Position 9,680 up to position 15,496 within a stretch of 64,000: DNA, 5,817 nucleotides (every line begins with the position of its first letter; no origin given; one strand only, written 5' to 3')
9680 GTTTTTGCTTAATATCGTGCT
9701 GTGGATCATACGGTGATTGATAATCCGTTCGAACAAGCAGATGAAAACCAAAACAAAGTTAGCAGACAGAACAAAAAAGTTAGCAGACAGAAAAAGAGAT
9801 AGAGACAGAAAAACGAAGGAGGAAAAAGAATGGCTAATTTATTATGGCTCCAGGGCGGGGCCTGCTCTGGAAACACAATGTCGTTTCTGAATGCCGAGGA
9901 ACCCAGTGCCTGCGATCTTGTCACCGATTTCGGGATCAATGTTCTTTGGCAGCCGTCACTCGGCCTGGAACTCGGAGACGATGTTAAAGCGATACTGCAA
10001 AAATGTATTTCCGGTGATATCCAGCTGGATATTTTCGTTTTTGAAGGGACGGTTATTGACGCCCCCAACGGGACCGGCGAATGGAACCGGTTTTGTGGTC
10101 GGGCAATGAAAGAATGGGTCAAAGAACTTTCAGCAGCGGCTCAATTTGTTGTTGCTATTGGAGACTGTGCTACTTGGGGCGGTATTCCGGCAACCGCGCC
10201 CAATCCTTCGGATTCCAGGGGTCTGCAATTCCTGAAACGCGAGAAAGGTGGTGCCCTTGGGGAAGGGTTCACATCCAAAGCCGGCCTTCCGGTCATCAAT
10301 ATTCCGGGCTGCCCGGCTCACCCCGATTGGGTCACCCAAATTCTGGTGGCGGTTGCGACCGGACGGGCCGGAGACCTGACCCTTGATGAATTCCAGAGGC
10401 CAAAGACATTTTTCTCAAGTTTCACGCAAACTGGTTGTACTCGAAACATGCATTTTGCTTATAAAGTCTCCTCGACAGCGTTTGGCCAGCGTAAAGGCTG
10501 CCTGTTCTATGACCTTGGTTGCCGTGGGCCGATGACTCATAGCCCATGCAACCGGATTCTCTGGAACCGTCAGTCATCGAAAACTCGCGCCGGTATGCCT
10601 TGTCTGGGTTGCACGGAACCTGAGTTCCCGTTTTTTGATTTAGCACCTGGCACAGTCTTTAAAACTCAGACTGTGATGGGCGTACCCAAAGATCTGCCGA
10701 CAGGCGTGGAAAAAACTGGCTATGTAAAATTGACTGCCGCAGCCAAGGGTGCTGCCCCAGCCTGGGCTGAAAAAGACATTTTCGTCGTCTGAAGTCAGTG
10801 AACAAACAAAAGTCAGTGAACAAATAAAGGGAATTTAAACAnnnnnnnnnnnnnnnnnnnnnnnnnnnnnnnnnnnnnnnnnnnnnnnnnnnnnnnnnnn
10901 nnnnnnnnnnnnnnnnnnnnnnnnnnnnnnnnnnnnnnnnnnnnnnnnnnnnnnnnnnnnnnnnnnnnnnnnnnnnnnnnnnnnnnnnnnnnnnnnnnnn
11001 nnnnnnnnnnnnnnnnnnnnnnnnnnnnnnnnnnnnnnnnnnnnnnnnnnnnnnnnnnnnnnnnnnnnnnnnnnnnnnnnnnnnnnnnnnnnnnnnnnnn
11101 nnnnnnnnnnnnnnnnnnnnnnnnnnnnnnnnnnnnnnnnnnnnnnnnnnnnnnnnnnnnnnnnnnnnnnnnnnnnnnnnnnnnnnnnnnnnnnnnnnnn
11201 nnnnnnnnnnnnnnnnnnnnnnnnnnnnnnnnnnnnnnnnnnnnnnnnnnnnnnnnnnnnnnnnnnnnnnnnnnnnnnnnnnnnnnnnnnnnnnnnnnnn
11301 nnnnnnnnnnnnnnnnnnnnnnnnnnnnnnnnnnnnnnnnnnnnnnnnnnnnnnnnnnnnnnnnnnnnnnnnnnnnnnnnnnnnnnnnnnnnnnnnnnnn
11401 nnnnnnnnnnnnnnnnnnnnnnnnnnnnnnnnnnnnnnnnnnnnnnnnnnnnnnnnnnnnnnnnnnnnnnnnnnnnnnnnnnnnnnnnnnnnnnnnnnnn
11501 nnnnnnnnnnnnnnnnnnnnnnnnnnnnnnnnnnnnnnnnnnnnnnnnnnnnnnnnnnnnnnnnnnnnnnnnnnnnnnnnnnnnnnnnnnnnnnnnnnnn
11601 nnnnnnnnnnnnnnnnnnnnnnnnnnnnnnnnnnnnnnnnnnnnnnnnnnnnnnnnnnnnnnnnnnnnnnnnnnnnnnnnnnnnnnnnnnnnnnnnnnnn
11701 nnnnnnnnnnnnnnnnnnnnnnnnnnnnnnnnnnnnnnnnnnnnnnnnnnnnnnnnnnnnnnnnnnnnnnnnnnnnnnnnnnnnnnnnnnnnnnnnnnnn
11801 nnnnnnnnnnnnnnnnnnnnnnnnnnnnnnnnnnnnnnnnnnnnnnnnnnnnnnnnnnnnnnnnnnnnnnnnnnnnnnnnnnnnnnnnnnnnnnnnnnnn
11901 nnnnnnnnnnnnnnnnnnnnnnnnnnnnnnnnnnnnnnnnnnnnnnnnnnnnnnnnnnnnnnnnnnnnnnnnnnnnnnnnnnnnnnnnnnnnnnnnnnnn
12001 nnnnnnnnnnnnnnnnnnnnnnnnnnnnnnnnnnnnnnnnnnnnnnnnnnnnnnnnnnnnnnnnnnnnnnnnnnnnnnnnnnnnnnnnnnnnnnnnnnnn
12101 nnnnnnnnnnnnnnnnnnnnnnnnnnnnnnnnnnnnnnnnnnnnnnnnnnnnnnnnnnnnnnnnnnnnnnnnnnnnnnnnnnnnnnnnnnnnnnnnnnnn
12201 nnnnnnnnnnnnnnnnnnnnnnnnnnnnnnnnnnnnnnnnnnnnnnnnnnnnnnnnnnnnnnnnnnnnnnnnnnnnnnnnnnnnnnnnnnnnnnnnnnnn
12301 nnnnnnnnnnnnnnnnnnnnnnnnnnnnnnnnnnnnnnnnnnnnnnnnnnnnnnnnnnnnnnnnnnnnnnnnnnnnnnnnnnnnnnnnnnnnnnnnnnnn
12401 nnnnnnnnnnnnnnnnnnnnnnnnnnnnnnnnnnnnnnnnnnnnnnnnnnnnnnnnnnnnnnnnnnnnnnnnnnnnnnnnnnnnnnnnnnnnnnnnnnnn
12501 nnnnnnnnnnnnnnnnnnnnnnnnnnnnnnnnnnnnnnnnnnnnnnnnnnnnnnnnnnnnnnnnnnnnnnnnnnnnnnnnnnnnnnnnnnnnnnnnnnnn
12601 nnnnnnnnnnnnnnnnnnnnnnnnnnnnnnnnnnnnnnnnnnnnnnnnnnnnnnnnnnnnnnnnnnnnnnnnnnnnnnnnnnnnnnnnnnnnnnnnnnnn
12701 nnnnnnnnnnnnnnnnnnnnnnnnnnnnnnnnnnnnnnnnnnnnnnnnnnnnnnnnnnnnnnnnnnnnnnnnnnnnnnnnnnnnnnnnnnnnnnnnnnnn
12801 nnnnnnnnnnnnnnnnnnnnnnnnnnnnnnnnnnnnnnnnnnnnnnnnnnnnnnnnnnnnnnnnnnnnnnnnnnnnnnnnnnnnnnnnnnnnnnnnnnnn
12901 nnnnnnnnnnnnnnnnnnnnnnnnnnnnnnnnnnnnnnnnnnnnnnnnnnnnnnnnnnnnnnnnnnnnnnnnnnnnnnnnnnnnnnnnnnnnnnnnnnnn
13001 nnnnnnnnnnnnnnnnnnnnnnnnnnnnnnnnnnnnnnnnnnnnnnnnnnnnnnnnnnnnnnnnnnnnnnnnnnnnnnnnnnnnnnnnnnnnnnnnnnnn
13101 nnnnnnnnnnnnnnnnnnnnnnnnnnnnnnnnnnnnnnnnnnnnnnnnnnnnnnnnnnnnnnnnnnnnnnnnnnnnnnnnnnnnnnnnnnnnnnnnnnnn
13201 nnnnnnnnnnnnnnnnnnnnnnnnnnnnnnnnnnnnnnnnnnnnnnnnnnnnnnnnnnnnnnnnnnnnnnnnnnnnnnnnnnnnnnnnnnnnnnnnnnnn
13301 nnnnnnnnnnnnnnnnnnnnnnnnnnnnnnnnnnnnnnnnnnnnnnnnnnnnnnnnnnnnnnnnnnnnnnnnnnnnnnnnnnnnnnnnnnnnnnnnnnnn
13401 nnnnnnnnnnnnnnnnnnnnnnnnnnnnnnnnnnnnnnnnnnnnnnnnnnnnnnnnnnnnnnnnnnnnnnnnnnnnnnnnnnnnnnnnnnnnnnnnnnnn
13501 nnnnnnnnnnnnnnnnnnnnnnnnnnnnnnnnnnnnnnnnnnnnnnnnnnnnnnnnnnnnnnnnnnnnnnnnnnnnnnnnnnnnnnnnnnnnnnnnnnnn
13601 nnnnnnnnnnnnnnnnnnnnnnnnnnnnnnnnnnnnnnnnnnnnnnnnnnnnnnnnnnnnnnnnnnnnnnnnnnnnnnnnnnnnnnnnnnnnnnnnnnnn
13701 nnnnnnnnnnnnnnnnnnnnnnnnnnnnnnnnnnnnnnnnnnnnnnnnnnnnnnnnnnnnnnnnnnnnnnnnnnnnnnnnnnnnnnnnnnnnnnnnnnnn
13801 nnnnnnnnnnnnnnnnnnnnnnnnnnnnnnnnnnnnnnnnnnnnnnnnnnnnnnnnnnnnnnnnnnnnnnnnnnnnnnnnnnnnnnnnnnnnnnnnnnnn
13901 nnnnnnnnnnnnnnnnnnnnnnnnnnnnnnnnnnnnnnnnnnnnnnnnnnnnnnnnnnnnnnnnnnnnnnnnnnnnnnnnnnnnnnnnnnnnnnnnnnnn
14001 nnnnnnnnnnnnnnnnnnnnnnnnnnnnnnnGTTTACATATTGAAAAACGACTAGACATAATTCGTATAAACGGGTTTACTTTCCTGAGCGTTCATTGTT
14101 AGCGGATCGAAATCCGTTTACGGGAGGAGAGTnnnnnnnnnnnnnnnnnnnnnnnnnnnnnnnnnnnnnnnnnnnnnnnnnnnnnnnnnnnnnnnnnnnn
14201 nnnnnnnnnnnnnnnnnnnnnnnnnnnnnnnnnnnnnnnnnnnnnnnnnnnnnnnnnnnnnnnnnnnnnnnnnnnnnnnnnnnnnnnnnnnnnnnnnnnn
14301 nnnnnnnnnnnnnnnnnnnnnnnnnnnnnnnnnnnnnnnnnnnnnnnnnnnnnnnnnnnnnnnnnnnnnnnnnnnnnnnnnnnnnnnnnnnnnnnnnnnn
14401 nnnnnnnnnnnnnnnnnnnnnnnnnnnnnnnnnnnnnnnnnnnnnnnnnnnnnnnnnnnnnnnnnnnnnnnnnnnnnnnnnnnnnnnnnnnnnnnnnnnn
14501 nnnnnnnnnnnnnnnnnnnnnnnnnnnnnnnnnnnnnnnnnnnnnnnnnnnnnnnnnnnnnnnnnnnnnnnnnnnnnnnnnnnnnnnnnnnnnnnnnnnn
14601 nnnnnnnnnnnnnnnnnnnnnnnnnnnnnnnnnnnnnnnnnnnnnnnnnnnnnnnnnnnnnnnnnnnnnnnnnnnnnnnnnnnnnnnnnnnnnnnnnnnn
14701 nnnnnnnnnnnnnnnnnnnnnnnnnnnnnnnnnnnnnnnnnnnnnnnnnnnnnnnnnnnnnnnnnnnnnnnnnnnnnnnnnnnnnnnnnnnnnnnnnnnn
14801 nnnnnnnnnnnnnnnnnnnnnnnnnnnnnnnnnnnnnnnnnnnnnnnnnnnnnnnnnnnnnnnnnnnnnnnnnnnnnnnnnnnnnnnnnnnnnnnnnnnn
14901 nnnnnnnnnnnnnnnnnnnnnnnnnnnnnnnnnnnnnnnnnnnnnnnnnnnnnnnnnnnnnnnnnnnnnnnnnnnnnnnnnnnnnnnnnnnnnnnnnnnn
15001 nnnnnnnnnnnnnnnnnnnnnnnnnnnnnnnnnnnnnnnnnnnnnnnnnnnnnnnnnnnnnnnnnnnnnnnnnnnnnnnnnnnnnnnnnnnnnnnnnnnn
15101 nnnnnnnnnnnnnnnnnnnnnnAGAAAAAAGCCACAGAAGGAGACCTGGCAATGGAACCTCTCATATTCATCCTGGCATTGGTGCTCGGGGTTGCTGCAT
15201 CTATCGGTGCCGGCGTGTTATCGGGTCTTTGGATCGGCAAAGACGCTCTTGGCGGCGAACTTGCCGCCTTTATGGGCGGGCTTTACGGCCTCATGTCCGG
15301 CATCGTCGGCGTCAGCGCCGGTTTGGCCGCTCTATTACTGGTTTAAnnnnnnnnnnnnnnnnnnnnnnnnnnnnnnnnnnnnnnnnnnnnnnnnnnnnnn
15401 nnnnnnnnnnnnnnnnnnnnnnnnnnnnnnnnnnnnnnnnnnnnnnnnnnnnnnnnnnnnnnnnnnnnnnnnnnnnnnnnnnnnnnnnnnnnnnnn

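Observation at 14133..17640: HucE/HhyE-type NifU-Rieske protein and an NHL-repeat propeller, an accessory set otherwise described for actinobacterial high-affinity hydrogenases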

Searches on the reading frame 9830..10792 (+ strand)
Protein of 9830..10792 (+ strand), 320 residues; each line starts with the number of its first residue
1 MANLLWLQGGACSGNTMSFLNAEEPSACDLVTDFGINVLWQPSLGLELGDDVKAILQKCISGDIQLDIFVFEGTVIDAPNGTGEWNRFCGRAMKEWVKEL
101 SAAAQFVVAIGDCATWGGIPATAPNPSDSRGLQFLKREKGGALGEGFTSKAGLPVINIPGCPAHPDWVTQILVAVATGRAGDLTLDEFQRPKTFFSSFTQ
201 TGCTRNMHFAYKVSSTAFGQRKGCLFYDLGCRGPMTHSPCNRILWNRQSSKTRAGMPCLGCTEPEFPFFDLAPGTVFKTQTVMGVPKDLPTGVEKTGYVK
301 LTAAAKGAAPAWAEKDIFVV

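Call 4: search_protein_families(library=pfam, proteins=[window:9830-10792:+], max_evalue=0.01)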
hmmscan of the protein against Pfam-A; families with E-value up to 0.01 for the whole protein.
window:9830-10792:+ (320 aa): 2 families
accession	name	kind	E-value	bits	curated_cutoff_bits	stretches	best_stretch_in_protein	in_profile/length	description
PF01058.29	Oxidored_q6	-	1.1e-28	99.9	27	1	12-174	1-127/128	NADH ubiquinone oxidoreductase, 20 Kd subunit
PF14720.11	NiFe_hyd_SSU_C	-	1.7e-22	80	27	1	197-267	3-73/80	NiFe/NiFeSe hydrogenase small subunit C-terminal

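Call 5: search_protein_families(library=ncbifam, proteins=[window:9830-10792:+], max_evalue=0.01)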
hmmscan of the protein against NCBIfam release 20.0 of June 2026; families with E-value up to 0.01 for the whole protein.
window:9830-10792:+ (320 aa): 6 families
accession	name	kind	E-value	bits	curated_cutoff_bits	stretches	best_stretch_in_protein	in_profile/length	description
NF045520.1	H2_NiFeSe_small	exception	1e-38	133.5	470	1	3-267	41-305/314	NiFeSe hydrogenase small subunit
TIGR00391.1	hydA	subfamily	1.4e-33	116.6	179.5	1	4-270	53-303/365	hydrogenase small subunit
NF007779.0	PRK10468.1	equivalog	5.1e-25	88.2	659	1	4-267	51-301/372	hydrogenase 2 small subunit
NF045875.1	F420_non_VhuG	exception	0.00018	20.9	450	0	95-122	69-96/286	F420-non-reducing hydrogenase subunit VhuG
NF040831.1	sulfhyd_ShyD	equivalog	0.00023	20.9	460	0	95-178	65-150/240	NAD(P)-dependent hydrogenase/sulfhydrogenase 2 subunit delta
TIGR03294.1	FrhG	equivalog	0.00038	20.3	245.5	1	93-179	67-144/228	coenzyme F420 hydrogenase subunit gamma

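Call 37: search_solved_structures(query=window:9830-10792:+, max_evalue=1e-30, show_alignments=1)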
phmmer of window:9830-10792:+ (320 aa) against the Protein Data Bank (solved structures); distinct sequences matched with E-value up to 1e-30: 17.
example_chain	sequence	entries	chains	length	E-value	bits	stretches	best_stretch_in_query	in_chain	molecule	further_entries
7uur_D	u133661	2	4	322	4.6e-157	525.4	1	2-320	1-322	Hydrogenase-2, small subunit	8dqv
7utd_B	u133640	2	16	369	7.3e-157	524.7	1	2-320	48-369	Hydrogenase-2, small subunit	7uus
1yqw_A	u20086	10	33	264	4.1e-36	127.8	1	3-266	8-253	Periplasmic [NiFe] hydrogenase small subunit | HYDROGENASE (NIFE) SMALL SUBUNIT HYDA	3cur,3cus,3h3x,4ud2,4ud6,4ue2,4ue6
4upe_A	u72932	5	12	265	4.2e-36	127.8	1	3-266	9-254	NIFE-HYDROGENASE SMALL SUBUNIT | HYDROGENASE (NIFE) SMALL SUBUNIT HYDA | PERIPLASMIC [NIFE] HYDROGENASE SMALL SUBUNIT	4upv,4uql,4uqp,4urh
4ucq_A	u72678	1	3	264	6e-36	127.2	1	3-266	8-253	HYDROGENASE (NIFE) SMALL SUBUNIT HYDA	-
4ucx_A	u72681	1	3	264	7.1e-36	127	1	3-266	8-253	HYDROGENASE (NIFE) SMALL SUBUNIT HYDA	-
4ucw_A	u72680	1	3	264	1.1e-35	126.4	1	3-266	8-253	HYDROGENASE (NIFE) SMALL SUBUNIT HYDA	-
1frf_S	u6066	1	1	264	1.3e-35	126.2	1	3-266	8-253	[NI-FE] HYDROGENASE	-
1yrq_A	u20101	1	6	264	2.2e-35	125.4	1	3-266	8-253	Periplasmic [NiFe] hydrogenase small subunit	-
1yq9_A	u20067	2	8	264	3.3e-34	121.5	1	4-269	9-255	Periplasmic [NiFe] hydrogenase small subunit | PERIPLASMIC HYDROGENASE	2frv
1frv_A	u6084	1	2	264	2.5e-33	118.6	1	4-269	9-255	HYDROGENASE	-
1e3d_A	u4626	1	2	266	7.2e-33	117.1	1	4-271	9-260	[NiFe] hydrogenase small subunit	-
5aa5_A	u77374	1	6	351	9.5e-33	116.7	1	3-282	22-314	NIFE-HYDROGENASE SMALL SUBUNIT, HOFK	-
4u9h_S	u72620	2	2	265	1.2e-31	113.1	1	4-266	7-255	Periplasmic [NiFe] hydrogenase small subunit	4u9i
8w6x_S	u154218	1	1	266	1.3e-31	113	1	4-266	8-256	Periplasmic [NiFe] hydrogenase small subunit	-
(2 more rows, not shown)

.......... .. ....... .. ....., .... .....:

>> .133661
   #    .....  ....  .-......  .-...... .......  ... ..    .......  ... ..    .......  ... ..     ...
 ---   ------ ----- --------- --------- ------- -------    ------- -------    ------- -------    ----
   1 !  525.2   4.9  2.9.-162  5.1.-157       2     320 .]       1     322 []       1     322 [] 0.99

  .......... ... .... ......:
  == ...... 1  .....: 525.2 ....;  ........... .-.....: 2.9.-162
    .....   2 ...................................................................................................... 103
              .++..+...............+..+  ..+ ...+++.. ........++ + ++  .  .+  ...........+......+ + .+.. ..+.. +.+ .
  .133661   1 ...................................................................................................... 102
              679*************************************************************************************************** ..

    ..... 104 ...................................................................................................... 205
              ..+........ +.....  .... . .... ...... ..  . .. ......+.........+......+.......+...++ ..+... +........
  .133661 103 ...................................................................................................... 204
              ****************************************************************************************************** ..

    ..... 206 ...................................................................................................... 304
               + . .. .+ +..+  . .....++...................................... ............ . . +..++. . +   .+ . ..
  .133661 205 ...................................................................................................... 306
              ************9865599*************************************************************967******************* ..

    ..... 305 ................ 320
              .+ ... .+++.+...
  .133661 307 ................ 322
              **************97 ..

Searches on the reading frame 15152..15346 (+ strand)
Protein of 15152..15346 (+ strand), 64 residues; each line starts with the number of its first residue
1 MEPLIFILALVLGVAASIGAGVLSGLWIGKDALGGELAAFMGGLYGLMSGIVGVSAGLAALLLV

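Call 54: search_protein_families(library=pfam, proteins=[window:15152-15346:+], max_evalue=10)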
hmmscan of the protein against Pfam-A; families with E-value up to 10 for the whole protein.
window:15152-15346:+ (64 aa): 0 families
